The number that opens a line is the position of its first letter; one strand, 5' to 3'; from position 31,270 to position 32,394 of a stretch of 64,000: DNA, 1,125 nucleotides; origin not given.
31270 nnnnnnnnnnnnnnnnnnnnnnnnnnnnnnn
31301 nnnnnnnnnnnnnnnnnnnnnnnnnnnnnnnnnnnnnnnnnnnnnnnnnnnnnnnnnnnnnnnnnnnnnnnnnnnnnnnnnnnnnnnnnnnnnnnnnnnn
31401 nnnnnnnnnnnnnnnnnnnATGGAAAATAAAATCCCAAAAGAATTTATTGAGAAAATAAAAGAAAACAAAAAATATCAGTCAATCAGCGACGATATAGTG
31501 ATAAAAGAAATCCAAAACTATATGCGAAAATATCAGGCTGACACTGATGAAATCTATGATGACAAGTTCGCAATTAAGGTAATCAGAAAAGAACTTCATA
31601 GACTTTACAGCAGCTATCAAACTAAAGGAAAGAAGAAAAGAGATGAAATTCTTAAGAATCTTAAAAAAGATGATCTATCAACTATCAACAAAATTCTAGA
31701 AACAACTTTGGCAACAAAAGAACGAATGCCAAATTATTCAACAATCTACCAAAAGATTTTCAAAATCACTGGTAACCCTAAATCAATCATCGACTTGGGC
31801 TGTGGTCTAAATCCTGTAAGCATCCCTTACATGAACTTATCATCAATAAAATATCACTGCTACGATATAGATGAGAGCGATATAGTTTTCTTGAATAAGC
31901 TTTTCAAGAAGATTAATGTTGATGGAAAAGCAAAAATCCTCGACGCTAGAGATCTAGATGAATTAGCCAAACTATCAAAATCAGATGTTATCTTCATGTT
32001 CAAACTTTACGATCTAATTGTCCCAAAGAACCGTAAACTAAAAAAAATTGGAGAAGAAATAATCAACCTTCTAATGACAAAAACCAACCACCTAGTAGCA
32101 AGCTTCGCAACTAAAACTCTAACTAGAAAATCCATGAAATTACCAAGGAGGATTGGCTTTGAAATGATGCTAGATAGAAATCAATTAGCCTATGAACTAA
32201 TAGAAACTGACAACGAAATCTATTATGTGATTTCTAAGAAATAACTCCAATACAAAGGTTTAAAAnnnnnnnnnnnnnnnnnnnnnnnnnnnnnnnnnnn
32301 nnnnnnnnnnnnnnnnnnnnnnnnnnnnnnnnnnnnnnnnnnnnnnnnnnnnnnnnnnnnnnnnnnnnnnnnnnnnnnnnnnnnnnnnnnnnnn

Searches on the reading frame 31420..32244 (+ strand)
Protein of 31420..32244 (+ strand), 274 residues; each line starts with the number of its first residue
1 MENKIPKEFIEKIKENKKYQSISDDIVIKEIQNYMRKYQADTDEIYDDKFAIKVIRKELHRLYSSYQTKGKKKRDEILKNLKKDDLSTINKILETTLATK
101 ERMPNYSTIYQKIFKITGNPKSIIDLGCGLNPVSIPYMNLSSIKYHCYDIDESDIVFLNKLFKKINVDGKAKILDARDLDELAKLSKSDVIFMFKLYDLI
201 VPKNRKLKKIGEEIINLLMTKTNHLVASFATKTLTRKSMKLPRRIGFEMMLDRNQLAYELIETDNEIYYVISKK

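Call 48: search_protein_families(library=pfam, proteins=[window:31420-32244:+], max_evalue=0.001)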
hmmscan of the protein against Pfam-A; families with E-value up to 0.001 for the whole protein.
window:31420-32244:+ (274 aa): 1 family
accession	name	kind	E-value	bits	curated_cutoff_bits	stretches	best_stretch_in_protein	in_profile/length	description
PF07091.17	FmrO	-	7.3e-18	65.4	27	1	50-266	30-250/255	Ribosomal RNA methyltransferase (FmrO)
